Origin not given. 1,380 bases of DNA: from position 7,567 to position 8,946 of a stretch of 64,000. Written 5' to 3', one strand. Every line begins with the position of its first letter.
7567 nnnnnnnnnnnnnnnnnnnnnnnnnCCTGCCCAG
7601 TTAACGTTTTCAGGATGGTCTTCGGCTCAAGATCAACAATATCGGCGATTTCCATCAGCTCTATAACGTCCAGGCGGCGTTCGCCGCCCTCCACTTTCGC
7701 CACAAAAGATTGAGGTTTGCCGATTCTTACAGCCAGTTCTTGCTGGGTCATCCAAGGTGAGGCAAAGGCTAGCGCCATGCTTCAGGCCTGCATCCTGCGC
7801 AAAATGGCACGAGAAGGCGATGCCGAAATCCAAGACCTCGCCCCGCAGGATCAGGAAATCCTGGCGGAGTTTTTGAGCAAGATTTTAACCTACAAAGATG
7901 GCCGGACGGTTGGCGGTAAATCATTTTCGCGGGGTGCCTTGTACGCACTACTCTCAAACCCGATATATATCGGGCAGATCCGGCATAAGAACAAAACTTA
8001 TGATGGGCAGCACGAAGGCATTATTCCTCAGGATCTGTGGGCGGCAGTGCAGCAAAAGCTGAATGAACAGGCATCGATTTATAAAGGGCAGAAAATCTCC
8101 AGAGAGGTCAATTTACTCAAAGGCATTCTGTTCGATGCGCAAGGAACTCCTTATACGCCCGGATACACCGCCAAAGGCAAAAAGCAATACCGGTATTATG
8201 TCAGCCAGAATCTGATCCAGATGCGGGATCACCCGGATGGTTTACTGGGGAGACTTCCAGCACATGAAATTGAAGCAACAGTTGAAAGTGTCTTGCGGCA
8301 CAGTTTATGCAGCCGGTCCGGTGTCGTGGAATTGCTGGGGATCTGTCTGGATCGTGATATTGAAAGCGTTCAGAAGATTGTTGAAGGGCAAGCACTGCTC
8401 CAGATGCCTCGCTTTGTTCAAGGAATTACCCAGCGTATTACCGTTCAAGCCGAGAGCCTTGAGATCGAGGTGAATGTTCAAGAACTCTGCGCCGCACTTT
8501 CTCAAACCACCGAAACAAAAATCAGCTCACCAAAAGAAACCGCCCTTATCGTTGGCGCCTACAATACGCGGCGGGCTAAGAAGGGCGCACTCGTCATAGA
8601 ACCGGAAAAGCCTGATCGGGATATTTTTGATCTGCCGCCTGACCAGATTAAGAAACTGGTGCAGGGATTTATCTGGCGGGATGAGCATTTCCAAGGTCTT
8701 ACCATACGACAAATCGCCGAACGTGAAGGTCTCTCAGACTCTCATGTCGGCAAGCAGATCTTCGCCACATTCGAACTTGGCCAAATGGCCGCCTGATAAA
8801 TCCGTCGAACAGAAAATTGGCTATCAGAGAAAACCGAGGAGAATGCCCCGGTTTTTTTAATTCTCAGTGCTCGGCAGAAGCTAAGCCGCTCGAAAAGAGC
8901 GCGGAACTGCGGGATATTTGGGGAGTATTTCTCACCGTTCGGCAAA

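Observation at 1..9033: Lower-GC anaerobic-metabolism island ending at the 3' end of tRNA-Gln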

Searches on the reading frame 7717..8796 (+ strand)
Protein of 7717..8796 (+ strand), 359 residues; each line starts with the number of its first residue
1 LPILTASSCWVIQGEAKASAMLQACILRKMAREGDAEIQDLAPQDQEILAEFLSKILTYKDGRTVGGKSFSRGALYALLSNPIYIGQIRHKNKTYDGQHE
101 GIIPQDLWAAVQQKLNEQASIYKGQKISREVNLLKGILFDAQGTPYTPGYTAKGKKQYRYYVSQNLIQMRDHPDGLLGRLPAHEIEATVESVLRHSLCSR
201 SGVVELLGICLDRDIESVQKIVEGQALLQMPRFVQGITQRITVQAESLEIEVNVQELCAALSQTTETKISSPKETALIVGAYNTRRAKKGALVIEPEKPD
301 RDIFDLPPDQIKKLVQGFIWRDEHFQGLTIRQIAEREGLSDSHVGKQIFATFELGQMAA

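Call 6: search_protein_families(library=pfam, proteins=[window:7717-8796:+])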
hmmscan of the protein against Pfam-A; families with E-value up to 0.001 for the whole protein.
window:7717-8796:+ (359 aa): 1 family
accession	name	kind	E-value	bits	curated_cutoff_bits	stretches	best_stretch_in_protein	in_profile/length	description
PF07508.19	Recombinase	-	2.7e-10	40.9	21.1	1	57-117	27-101/102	Recombinase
